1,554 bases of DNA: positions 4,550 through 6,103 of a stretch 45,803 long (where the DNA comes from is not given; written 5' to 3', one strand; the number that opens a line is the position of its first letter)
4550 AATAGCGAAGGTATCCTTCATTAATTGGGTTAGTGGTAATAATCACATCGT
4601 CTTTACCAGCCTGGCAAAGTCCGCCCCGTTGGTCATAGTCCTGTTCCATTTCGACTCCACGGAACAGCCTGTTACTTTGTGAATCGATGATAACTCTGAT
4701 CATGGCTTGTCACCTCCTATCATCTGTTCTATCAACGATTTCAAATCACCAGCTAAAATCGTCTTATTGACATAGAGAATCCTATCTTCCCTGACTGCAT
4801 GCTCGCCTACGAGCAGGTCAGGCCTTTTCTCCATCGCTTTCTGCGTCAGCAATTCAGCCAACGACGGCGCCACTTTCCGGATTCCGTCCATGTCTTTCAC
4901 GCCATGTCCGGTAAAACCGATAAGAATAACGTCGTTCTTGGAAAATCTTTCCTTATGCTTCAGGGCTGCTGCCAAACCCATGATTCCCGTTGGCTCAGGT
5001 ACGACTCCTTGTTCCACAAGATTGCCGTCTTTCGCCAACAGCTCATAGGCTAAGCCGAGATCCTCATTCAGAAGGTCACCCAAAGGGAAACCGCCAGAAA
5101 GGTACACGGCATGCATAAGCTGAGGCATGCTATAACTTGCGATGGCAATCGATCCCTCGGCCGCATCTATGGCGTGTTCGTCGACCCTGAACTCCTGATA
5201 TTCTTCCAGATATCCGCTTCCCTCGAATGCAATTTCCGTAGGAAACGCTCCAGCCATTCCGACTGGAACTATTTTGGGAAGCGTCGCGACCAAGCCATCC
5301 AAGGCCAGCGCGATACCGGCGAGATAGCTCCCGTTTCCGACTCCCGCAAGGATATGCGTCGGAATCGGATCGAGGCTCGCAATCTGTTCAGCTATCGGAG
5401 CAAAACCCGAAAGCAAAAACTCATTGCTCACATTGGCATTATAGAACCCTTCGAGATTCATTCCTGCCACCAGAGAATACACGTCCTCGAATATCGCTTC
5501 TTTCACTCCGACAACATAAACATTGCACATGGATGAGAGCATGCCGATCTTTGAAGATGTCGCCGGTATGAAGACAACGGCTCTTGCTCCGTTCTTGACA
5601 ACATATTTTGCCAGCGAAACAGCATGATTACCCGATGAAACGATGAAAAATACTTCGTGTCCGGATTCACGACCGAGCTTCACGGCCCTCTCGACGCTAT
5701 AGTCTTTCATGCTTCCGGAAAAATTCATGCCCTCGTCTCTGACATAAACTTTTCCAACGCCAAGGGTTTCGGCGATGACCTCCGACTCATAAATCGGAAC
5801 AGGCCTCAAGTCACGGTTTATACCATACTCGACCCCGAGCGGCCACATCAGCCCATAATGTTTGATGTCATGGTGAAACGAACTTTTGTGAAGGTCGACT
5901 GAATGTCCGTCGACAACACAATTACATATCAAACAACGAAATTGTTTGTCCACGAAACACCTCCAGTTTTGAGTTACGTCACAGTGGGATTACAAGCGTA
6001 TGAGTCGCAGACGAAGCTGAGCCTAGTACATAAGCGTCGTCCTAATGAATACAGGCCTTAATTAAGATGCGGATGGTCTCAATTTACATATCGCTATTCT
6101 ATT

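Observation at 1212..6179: Translationally coupled ThrC-like PLP enzyme / PGM1-like ATP-grasp / dipeptide epimerase / M20 peptidase operon of unassigned function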

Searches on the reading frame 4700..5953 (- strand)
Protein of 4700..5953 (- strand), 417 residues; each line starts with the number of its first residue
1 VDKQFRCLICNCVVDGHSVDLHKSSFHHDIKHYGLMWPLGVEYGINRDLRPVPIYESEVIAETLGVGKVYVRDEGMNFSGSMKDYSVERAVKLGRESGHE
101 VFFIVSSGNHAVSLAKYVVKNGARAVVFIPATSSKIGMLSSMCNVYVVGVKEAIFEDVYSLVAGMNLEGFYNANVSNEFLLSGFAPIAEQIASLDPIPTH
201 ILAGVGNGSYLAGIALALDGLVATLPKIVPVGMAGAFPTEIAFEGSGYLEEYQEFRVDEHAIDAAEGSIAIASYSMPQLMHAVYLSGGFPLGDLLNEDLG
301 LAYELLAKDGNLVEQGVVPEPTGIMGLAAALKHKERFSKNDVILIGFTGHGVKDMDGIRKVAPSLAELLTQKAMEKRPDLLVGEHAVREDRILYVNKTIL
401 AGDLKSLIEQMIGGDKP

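Call 3: search_protein_families(library=pfam, proteins=[window:4700-5953:-], max_evalue=0.01)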
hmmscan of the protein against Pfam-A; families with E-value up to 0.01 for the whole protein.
window:4700-5953:- (417 aa): 1 family
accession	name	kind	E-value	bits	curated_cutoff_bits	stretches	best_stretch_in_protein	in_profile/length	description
PF00291.31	PALP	-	1.2e-26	94.2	35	1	48-349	4-295/295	Pyridoxal-phosphate dependent enzyme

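Call 4: search_protein_families(library=ncbifam, proteins=[window:4700-5953:-], max_evalue=0.01)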
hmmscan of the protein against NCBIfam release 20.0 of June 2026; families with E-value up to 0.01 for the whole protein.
window:4700-5953:- (417 aa): 31 families (the best 25 are shown)
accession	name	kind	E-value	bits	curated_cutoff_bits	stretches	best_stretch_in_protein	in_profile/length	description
NF004996.0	PRK06381.1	equivalog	4.8e-20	71.8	266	1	53-349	17-316/319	threonine synthase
NF004170.0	PRK05638.1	equivalog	7.9e-17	60.9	421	1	61-231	75-250/442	threonine synthase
NF006050.0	PRK08197.1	equivalog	1.7e-13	50.1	303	1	53-365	82-395/406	threonine synthase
NF006205.0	PRK08329.1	equivalog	6.7e-11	41.8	358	1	66-353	71-345/347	threonine synthase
TIGR00260.1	thrC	equivalog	2.2e-09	36.9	167.1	1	52-261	23-246/340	threonine synthase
NF005292.0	PRK06815.1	equivalog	7.1e-07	28.6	371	1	46-221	16-193/320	threonine/serine dehydratase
NF006094.0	PRK08246.1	subfamily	1.5e-06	27.8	331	1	46-221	18-192/310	serine/threonine dehydratase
NF005035.0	PRK06450.1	equivalog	1.6e-06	27.2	301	1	67-315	65-309/338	threonine synthase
NF006390.0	PRK08639.1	equivalog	2.2e-06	26.9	421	1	50-345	24-309/418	threonine ammonia-lyase IlvA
NF045641.2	BHydaspDhtseBhcB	equivalog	2.7e-06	26.7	550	1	50-220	19-191/312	beta-hydroxyaspartate dehydratase BhcB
NF005147.0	PRK06608.1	equivalog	5.2e-06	25.5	380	1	45-219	18-194/339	serine/threonine dehydratase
NF009057.0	PRK12391.1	equivalog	9e-06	24.5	366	0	315-362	376-426/441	TrpB-like pyridoxal phosphate-dependent enzyme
NF005600.0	PRK07334.1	equivalog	1.4e-05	23.8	496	1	49-134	26-111/408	threonine ammonia-lyase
TIGR00263.1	trpB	equivalog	1.9e-05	23.9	392.45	0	50-132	49-132/385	tryptophan synthase subunit beta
TIGR02079.1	THD1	equivalog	3e-05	23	440.55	1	51-243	16-214/410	threonine ammonia-lyase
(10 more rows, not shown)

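Call 29: search_solved_structures(query=window:4700-5953:-, max_evalue=0.001, show_alignments=2)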
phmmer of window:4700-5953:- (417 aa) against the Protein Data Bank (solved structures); distinct sequences matched with E-value up to 0.001: 19.
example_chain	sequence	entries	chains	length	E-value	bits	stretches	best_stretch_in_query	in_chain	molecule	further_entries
2zsj_A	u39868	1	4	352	2e-16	63.3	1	52-362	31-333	Threonine synthase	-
1uim_A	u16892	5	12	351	6.5e-12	48.4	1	66-362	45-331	Threonine Synthase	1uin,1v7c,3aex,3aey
6cgq_A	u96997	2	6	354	1.1e-10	44.4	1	53-356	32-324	Threonine synthase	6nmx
2d1f_A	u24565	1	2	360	6.9e-08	35.2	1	68-367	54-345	Threonine synthase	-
5ey5_B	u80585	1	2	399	3.1e-07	33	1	49-133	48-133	LBCA-b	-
6amc_A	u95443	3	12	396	2.4e-05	26.8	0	315-366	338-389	Tryptophan synthase beta chain 1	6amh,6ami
5dvz_A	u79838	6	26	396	3.3e-05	26.3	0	315-366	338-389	Tryptophan synthase beta chain 1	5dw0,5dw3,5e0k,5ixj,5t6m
7rnp_A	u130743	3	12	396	6.8e-05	25.3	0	315-365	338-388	Tryptophan synthase beta chain 1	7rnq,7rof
5vm5_A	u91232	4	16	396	6.9e-05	25.3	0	315-365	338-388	Tryptophan synthase beta chain 1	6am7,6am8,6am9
1v8z_A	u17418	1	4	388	7.1e-05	25.2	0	315-362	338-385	Tryptophan synthase beta chain 1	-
1wdw_B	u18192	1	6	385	0.00013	24.4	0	315-361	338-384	Tryptophan synthase beta chain 1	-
6cut_A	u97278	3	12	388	0.00015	24.2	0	315-362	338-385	Tryptophan synthase beta chain 1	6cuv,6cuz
5tcf_B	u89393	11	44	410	0.00019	23.8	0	49-132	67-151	Tryptophan synthase beta chain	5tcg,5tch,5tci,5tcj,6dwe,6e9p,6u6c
1x1q_A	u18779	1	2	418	0.00021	23.7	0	50-130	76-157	tryptophan synthase beta chain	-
2o2e_A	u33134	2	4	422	0.00021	23.7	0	49-132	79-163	Tryptophan synthase beta chain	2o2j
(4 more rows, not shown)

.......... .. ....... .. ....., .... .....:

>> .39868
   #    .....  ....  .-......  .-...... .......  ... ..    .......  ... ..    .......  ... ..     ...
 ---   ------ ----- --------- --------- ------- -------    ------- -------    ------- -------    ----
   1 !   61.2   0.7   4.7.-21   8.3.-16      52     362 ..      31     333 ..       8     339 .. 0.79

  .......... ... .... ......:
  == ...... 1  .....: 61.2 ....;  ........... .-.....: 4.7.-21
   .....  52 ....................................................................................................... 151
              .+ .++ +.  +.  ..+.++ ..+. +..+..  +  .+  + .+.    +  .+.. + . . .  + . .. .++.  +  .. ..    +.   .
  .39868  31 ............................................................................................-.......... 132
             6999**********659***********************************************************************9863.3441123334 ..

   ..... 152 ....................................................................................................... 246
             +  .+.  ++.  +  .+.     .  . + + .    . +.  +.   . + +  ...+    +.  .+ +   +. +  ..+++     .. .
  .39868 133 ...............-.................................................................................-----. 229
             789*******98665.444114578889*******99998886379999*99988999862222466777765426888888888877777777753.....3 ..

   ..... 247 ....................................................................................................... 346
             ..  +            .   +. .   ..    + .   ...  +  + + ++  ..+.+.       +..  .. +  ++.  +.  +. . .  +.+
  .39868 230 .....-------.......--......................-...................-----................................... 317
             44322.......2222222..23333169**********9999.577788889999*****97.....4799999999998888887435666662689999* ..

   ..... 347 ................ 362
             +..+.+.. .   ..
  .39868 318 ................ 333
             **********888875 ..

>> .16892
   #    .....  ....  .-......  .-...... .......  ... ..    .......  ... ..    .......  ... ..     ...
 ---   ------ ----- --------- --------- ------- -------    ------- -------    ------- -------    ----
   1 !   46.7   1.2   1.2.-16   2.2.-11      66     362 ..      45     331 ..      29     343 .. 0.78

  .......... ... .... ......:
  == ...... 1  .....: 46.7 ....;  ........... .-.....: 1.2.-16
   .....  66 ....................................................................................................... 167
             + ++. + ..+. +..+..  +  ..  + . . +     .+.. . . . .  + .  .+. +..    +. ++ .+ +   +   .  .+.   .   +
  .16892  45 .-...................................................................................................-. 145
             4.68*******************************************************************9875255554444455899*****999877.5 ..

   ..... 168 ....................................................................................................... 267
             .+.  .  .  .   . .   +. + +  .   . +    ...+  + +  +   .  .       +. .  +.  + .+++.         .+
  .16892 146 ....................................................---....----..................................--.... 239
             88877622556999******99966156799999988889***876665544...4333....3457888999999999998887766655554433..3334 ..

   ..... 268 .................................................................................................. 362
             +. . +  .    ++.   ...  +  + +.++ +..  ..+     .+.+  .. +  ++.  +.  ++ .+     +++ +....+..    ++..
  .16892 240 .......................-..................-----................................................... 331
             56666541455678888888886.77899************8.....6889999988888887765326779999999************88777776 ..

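Call 47: find_homologous_proteins(query=window:4700-5953:-, max_evalue=1e-10)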
Query window:4700-5953:- (417 aa): 105 proteins with E <= 1e-10 among 8000 candidates.
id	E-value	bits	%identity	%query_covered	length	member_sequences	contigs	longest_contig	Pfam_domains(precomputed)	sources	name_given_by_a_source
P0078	6.2e-274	926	100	100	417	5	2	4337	PF00291.32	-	-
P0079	2.9e-227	772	84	100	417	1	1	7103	PF00291.32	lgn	-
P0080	3.2e-220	749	82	99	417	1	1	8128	PF00291.32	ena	-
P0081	2.2e-219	747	80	100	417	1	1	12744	PF00291.32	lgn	-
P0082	4.3e-215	732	78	100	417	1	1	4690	PF00291.32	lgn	-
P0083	1.2e-210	718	80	98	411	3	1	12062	PF00291.32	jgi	-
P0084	3.0e-209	713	77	99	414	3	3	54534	PF00291.32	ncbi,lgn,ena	-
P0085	6.3e-207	706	77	99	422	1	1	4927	PF00291.32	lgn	-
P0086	7.6e-196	669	75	98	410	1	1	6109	PF00291.32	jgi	jgi:threonine synthase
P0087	5.5e-190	650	82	87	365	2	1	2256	PF00291.32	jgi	-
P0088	8.4e-164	564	64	100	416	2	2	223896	PF00291.32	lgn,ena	-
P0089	2.6e-163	562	64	98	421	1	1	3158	PF00291.32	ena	-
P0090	1.8e-162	559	63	99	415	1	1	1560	PF00291.32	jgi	jgi:threonine synthase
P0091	7.7e-158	544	61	99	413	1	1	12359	PF00291.32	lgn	-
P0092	2.1e-149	516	58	99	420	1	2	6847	PF00291.32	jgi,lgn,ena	-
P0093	6.9e-147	508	58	100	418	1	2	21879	PF00291.32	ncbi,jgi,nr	ncbi:pyridoxal-phosphate dependent enzyme [Candidatus Falkowbacteria bacterium]|nr:pyridoxal-phospha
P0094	8.0e-146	504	55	99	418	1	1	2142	PF00291.32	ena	-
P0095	5.4e-142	492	54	100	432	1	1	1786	PF00291.32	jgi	-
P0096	5.8e-141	488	55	99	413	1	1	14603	PF00291.32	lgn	-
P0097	5.0e-140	485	56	99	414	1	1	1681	PF00291.32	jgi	-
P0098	8.9e-137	475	56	99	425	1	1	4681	PF00291.32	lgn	-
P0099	1.0e-136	474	54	99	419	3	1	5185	PF00291.32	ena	-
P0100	1.7e-136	474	56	91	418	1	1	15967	PF00291.32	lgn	-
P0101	1.7e-133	464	55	99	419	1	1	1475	PF00291.32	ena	-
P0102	4.7e-133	462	54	97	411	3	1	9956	PF00291.32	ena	-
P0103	5.4e-132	459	52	99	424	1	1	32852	PF00291.32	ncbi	ncbi:MAG: PLP-dependent lyase/thiolase [bacterium]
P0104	3.0e-131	456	54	98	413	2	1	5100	PF00291.32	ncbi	-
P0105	1.4e-129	451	54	98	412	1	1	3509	PF00291.32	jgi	jgi:threonine synthase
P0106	1.3e-128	448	52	97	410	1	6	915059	PF00291.32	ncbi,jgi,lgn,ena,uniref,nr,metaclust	ncbi:TPA: hypothetical protein DD449_03220 [Candidatus Berkelbacteria bacterium]|uniref:Threonine sy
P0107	1.7e-128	447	51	100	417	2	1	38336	PF00291.32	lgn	-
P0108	2.7e-128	447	53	99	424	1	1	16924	PF00291.32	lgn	-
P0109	1.2e-127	444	51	99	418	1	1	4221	PF00291.32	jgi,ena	-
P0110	4.3e-127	443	55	97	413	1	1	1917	PF00291.32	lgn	-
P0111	1.4e-126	441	52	98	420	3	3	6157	PF00291.32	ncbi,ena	-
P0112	1.9e-126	441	55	99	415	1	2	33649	PF00291.32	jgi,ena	-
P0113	5.9e-126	439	54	91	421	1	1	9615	PF00291.32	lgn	-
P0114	2.4e-125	437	51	99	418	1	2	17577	PF00291.32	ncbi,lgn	ncbi:MAG: PLP-dependent lyase/thiolase [Patescibacteria group bacterium]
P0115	3.4e-125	436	55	97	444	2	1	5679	PF00291.32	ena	-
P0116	4.9e-125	436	54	99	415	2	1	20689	PF00291.32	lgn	-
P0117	1.9e-124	434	58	89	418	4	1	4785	PF00291.32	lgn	-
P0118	3.6e-124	433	53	99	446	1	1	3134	PF00291.32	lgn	-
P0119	1.2e-123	431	52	100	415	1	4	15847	PF00291.32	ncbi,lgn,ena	-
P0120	1.8e-123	431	51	98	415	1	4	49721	PF00291.32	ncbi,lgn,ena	-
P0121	2.4e-123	430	54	97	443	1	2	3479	PF00291.32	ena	-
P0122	2.6e-123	430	53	98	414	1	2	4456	PF00291.32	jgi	jgi:threonine synthase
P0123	2.9e-123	430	50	98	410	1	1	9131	PF00291.32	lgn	-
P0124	2.2e-121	424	54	97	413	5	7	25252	PF00291.32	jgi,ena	-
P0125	6.1e-121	422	52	98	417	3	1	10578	PF00291.32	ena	-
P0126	6.4e-121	422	54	97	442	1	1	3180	PF00291.32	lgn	-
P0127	1.6e-120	421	52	92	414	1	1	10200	PF00291.32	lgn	-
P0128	4.1e-119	416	52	97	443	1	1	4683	PF00291.32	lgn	-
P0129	9.6e-119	415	53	97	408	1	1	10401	PF00291.32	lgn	-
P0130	2.6e-118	414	52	97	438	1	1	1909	PF00291.32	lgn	-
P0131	3.6e-117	410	51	97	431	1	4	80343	PF00291.32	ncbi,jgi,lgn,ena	-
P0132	6.4e-117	409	51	97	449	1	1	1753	PF00291.32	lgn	-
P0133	1.1e-116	408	51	98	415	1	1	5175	PF00291.32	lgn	-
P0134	1.1e-116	408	53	90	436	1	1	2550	PF00291.32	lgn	-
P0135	3.9e-116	407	52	91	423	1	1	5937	PF00291.32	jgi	-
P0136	5.7e-116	406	50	99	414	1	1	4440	PF00291.32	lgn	-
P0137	1.6e-115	405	50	98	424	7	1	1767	PF00291.32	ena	-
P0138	9.7e-115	402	52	98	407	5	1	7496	PF00291.32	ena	-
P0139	2.6e-114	401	52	91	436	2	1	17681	PF00291.32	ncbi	ncbi:MAG: pyridoxal-phosphate dependent enzyme [Patescibacteria group bacterium]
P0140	1.8e-113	398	54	86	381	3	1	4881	PF00291.32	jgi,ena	-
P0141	2.1e-113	398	50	97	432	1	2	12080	PF00291.32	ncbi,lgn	-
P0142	1.7e-112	395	50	99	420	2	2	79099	PF00291.32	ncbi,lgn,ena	-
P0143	2.5e-109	384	56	80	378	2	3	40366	PF00291.32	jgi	jgi:threonine synthase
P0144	2.0e-108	381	55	82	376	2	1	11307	PF00291.32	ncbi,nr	ncbi:MAG: pyridoxal-phosphate dependent enzyme [Parcubacteria group bacterium]|nr:pyridoxal-phosphat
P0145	3.2e-108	380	46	98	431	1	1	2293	PF00291.32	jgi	-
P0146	4.4e-108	380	49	99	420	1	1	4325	PF00291.32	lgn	-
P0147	4.8e-108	380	46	98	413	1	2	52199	PF00291.32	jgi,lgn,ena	jgi:threonine synthase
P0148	2.2e-107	378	48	95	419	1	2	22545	PF00291.32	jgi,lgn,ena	jgi:threonine synthase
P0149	3.2e-107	377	45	99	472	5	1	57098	PF00291.32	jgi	jgi:threonine synthase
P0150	1.4e-106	375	45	99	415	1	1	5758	PF00291.32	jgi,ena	-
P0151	3.7e-106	374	46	98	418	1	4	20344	PF00291.32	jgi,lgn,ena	jgi:threonine synthase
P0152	8.0e-106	373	48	98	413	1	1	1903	PF00291.32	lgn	-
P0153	2.7e-105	371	49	94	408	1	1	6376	PF00291.32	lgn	-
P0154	7.0e-105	369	48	90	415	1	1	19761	PF00291.32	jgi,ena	-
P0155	1.1e-104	369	44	99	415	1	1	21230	PF00291.32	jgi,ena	-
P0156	8.2e-103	363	46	98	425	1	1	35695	PF00291.32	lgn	-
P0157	2.3e-102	361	43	99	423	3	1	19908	PF00291.32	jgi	-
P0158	8.4e-102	359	49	87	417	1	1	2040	PF00291.32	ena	-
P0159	3.4e-101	357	44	97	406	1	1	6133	PF00291.32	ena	-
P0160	6.6e-101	356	42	99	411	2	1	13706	PF00291.32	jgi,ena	-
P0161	6.7e-101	356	45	93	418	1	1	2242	PF00291.32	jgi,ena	-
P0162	3.6e-100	354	45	97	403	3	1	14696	PF00291.32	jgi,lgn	jgi:threonine synthase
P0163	7.4e-100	353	44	98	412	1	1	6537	PF00291.32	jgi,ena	-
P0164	3.9e-99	351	46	93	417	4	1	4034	PF00291.32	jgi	-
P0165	6.7e-98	346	48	87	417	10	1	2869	PF00291.32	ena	-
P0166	3.5e-96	341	47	87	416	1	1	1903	PF00291.32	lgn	-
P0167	5.7e-96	340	46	89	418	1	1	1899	PF00291.32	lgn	-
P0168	1.0e-94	336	54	72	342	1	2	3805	PF00291.32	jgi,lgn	-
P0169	1.2e-93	333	46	92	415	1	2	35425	PF00291.32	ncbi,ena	-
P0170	8.0e-92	326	45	94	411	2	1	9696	PF00291.32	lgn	-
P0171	1.7e-91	325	46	91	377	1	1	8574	PF00291.32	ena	-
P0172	4.6e-89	317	43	98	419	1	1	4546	PF00291.32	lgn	-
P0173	6.3e-89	317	44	94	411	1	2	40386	PF00291.32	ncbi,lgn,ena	-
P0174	9.2e-89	316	44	87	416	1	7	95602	PF00291.32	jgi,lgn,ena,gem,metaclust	metaclust:\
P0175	6.7e-85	304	41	96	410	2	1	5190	PF00291.32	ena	-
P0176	1.6e-84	302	43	91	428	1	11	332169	PF00291.32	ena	-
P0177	1.6e-82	296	44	87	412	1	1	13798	PF00291.32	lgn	-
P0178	2.3e-82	295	41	91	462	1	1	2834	PF00291.32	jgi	jgi:threonine synthase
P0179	1.1e-80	290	40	91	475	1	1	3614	PF00291.32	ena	-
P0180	2.0e-68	249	52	58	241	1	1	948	PF00291.32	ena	-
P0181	1.6e-67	246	53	56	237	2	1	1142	PF00291.32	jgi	-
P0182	4.7e-64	235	48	63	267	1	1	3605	PF00291.32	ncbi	-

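Call 48: find_encoding_contigs(protein=P0176, flank=6000, max_places=1)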
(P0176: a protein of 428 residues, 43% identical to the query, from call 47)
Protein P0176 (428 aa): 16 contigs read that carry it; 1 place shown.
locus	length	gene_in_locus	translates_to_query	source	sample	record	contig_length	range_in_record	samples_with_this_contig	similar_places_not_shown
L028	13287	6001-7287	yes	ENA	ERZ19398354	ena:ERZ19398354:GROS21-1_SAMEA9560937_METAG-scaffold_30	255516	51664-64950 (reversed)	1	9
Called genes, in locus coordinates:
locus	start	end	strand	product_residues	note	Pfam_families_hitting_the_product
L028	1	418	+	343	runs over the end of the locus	PF04545:Sigma70_r4, PF05066:HARE-HTH (faint)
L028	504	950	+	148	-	-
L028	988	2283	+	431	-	PF26449:DUF8128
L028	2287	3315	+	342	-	PF02618:YceG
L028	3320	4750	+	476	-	PF02934:GatB_N, PF02637:GatB_Yqey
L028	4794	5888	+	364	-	PF00226:DnaJ, PF01556:DnaJ_C, PF00684:DnaJ_CXXCXGXG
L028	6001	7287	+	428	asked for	PF00291:PALP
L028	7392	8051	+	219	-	PF00583:Acetyltransf_1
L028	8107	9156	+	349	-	PF13378:MR_MLE_C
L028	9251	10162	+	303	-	PF00491:Arginase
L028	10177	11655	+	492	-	PF02784:Orn_Arg_deC_N, PF00278:Orn_DAP_Arg_deC (faint)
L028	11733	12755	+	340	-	PF01916:DS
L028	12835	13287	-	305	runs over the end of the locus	PF00491:Arginase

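Call 49: find_encoding_contigs(protein=P0174, flank=6000, max_places=1)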
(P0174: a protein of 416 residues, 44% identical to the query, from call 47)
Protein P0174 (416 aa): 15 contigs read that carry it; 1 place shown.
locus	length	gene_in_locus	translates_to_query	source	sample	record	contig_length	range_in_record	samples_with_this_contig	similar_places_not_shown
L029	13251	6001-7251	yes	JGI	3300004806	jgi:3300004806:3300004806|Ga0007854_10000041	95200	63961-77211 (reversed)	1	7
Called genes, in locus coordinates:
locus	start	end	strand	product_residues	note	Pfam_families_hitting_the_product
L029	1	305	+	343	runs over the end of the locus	PF04545:Sigma70_r4, PF05066:HARE-HTH (faint)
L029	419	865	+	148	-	-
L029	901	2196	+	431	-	PF26449:DUF8128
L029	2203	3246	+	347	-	PF02618:YceG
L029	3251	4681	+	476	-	PF02934:GatB_N, PF02637:GatB_Yqey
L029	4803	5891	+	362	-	PF00226:DnaJ, PF01556:DnaJ_C, PF00684:DnaJ_CXXCXGXG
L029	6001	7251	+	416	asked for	PF00291:PALP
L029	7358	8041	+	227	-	PF00583:Acetyltransf_1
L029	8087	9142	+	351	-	PF13378:MR_MLE_C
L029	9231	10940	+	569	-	PF03485:Arg_tRNA_synt_N, PF00750:tRNA-synt_1d, PF05746:DALR_1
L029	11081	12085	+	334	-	PF13793:Pribosyltran_N, PF14572:Pribosyl_synth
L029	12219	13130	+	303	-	PF00491:Arginase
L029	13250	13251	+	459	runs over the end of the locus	PF02784:Orn_Arg_deC_N, PF00278:Orn_DAP_Arg_deC (weak)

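Call 50: find_encoding_contigs(protein=P0149, flank=6000, max_places=1)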
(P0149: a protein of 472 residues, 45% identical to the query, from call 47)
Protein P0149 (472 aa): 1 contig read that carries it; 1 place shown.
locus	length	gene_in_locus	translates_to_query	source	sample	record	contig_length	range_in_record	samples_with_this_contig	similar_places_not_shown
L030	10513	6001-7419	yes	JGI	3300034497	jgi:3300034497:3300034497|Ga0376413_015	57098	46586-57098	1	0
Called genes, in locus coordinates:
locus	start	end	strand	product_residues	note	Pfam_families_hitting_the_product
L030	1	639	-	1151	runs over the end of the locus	PF13433:Peripla_BP_5 (weak), PF13458:Peripla_BP_6, PF01094:ANF_receptor, PF00924:MS_channel_2nd, PF00027:cNMP_binding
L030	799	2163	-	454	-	PF05736:OprF (weak), PF13505:OMP_b-brl, PF01389:OmpA_membrane (faint), PF02412:TSP_3 (faint), PF00691:OmpA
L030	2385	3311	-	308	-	PF00582:Usp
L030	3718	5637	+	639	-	PF00989:PAS, PF08448:PAS_4 (weak), PF13188:PAS_8 (weak), PF13426:PAS_9, PF08447:PAS_3 (faint), PF02518:HATPase_c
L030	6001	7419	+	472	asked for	PF00291:PALP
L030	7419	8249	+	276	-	PF01234:NNMT_PNMT_TEMT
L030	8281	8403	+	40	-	-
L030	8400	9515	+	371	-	PF04392:ABC_sub_bind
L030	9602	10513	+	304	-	?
